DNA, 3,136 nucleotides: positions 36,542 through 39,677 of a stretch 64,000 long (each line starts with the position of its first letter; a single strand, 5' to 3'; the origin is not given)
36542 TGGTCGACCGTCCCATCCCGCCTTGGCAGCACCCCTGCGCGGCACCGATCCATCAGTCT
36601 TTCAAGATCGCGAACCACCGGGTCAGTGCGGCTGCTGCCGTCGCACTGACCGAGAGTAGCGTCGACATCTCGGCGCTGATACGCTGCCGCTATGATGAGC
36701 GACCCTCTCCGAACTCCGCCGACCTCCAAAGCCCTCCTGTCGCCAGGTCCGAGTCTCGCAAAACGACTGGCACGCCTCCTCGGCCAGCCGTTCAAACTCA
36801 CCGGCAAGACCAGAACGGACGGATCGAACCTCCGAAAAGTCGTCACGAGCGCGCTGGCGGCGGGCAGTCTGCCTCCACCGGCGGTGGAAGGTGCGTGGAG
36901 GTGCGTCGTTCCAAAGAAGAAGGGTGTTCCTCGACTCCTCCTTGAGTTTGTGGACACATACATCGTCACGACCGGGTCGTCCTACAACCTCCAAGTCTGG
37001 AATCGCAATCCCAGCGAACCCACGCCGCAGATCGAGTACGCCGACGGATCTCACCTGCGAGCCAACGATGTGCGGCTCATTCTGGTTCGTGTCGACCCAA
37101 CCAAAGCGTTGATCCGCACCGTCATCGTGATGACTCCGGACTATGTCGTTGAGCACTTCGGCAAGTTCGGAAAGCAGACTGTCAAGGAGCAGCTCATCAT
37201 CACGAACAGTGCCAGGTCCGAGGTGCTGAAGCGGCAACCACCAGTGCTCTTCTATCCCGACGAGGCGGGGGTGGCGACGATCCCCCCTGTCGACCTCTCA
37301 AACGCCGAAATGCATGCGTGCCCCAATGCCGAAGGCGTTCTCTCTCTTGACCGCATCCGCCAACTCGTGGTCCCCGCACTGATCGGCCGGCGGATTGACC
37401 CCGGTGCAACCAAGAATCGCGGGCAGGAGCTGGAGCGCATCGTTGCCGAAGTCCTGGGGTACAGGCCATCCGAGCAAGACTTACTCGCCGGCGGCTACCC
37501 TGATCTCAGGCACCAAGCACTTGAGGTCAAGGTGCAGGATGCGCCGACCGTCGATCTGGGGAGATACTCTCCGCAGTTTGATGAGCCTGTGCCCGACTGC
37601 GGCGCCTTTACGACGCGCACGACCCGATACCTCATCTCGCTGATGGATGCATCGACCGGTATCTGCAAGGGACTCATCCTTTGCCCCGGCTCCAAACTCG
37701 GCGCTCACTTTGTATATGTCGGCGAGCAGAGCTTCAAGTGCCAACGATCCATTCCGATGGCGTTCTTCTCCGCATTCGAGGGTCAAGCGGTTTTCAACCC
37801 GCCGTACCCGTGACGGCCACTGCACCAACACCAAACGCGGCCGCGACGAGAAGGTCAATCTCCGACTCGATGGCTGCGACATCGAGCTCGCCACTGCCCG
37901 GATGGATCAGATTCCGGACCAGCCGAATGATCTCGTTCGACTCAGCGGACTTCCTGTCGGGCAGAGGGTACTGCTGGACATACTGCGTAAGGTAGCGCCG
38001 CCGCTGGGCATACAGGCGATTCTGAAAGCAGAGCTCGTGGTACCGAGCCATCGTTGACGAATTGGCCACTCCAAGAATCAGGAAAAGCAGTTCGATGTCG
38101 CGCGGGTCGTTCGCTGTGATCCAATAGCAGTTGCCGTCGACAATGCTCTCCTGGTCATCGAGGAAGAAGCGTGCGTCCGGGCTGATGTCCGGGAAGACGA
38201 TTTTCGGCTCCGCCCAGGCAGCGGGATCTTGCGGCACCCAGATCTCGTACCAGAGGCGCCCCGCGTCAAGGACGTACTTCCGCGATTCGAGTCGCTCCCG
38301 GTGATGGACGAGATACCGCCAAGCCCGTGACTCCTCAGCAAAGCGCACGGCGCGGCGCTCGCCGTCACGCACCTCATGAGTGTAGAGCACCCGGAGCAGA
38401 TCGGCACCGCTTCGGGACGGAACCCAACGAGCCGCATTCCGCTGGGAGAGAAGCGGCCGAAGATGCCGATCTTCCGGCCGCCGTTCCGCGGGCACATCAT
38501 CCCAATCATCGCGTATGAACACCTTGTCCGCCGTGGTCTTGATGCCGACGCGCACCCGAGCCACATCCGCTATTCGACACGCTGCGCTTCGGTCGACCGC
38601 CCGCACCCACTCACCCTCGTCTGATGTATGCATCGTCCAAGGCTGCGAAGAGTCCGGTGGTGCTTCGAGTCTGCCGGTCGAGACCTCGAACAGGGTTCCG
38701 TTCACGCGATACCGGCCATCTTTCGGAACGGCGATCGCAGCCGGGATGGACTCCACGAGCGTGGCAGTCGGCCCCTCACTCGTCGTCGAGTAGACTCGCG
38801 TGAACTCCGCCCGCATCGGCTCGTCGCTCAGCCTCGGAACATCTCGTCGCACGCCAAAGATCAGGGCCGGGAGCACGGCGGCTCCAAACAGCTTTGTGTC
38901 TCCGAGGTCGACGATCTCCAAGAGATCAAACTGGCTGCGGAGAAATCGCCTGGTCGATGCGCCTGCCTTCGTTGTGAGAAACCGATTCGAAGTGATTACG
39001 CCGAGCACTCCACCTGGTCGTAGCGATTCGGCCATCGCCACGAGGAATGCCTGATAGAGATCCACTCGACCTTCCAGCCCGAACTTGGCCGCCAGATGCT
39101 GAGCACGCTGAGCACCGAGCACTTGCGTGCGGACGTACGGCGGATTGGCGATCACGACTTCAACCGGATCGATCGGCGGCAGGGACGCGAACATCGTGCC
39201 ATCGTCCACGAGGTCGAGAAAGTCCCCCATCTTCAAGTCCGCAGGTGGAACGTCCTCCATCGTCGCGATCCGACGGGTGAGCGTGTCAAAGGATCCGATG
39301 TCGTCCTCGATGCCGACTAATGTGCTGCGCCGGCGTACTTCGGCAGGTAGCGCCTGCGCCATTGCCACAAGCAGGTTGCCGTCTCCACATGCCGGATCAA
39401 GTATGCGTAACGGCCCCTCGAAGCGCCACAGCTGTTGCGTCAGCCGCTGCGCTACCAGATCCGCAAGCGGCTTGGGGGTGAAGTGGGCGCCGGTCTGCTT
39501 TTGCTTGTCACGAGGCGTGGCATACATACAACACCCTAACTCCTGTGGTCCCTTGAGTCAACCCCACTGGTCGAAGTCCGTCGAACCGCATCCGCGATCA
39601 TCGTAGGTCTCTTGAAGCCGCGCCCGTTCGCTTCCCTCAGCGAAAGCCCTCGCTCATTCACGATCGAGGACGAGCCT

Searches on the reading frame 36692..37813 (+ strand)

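Call 3: search_protein_families(library=pfam, proteins=[window:36692-37813:+], max_evalue=0.01)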
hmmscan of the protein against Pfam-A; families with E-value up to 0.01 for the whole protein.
window:36692-37813:+ (373 aa): 0 families

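Call 4: search_protein_families(library=padloc, proteins=[window:36692-37813:+], max_evalue=0.01)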
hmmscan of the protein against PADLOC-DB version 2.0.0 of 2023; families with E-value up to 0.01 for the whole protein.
window:36692-37813:+ (373 aa): 1 family
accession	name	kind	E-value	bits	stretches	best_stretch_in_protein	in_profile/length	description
PDLC03565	REase_II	-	4e-14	50.4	1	76-298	90-288/359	Type II restriction enzyme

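Call 5: search_protein_families(library=ncbifam, proteins=[window:36692-37813:+], max_evalue=0.01)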
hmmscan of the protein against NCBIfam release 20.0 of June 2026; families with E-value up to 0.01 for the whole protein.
window:36692-37813:+ (373 aa): 0 families

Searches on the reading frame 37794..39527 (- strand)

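Call 3: search_protein_families(library=pfam, proteins=[window:37794-39527:-], max_evalue=0.01)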
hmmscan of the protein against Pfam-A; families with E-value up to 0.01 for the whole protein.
window:37794-39527:- (577 aa): 4 families
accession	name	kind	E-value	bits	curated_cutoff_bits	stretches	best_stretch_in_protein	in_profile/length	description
PF07669.17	Eco57I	-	1.1e-16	61.8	25.3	1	123-214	76-171/171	Eco57I restriction-modification methylase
PF02384.22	N6_Mtase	-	4.1e-12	46.5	20.4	1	7-229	20-233/311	N-6 DNA Methylase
PF12950.13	TaqI_C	-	4.3e-06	27.4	26.5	1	425-508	35-107/118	TaqI-like C-terminal specificity domain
PF01170.24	UPF0020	-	0.0037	17.4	22.3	0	114-186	113-173/197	RMKL-like, methyltransferase domain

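Call 4: search_protein_families(library=padloc, proteins=[window:37794-39527:-], max_evalue=0.01)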
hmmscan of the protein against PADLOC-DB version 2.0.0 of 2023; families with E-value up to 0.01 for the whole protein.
window:37794-39527:- (577 aa): 54 families (the best 25 are shown)
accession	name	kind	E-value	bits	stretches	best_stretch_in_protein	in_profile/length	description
PDLC03226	MTase_II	-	2.2e-199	661.8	1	8-569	12-576/579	Type II methyltransferase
PDLC03313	MTase_II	-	9.6e-35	118.1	1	10-551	20-544/563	Type II methyltransferase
PDLC03335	MTase_II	-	2.1e-28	97.3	2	7-218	74-294/607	Type II methyltransferase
PDLC03267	MTase_II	-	7.7e-20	69.3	1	7-208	8-198/539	Type II methyltransferase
PDLC04134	mad2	-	1.7e-19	68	1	9-230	267-448/492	mads_2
PDLC03245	MTase_II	-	5.1e-18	62.9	2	123-216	160-255/577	Type II methyltransferase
PDLC03604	REase_MTase_IIG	-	9.4e-16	55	2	123-216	536-635/1011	Type IIG restriction enzyme-methyltransferase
PDLC03250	MTase_II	-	1.6e-15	54.9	2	123-223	342-444/775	Type II methyltransferase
PDLC03301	MTase_II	-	6e-15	52.8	1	8-214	70-263/604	Type II methyltransferase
PDLC03612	REase_MTase_IIG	-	1.1e-14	51.6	1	123-231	808-917/1247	Type IIG restriction enzyme-methyltransferase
PDLC03601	REase_MTase_IIG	-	7e-12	42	1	119-221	671-774/1110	Type IIG restriction enzyme-methyltransferase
PDLC03227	MTase_II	-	1.5e-11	41.9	1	6-198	21-206/494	Type II methyltransferase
PDLC03338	MTase_II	-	1.8e-11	41.5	1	5-201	122-322/604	Type II methyltransferase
PDLC02529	PglX|PglXI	-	2.1e-11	40.3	1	123-504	359-733/1189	PglX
PDLC03348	MTase_II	-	3.3e-10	37.1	1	6-66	214-274/727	Type II methyltransferase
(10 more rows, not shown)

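Call 5: search_protein_families(library=ncbifam, proteins=[window:37794-39527:-], max_evalue=0.01)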
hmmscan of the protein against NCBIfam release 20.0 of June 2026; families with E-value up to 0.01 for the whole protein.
window:37794-39527:- (577 aa): 9 families
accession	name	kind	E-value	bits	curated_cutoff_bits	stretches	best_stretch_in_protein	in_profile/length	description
NF033452.1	BREX_1_MTaseX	exception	1.4e-11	43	500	1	123-542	509-878/1210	BREX-1 system adenine-specific DNA-methyltransferase PglX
NF033451.1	BREX_2_MTaseX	equivalog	2.8e-11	41.9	400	1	123-496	360-728/1185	BREX-2 system adenine-specific DNA-methyltransferase PglX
NF033455.1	BREX_6_MTaseX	exception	1.9e-09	35.7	900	1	120-375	553-787/1319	BREX-6 system adenine-specific DNA-methyltransferase PglX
TIGR02987.1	met_A_Alw26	exception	2.5e-08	33.1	353.5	1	10-136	1-127/523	Alw26I/Eco31I/Esp3I family type II restriction adenine-specific DNA-methyltransferase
TIGR03534.1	RF_mod_PrmC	equivalog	9e-06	25.3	199.1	1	16-176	67-216/253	peptide chain release factor N(5)-glutamine methyltransferase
NF047738.1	antiphage_MADS2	equivalog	0.00023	19.6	720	0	10-86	308-379/654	methylation-associated defense system DNA methyltransferase MAD2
TIGR00497.1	hsdM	equivalog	0.00031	19.6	242.75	1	7-134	194-319/515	type I restriction-modification system subunit M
TIGR03533.1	L3_gln_methyl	equivalog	0.0018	17.7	229.7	1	20-175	104-247/284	50S ribosomal protein L3 N(5)-glutamine methyltransferase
TIGR03704.1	PrmC_rel_meth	equivalog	0.0029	17.1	248.8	0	106-199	136-236/251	putative protein N(5)-glutamine methyltransferase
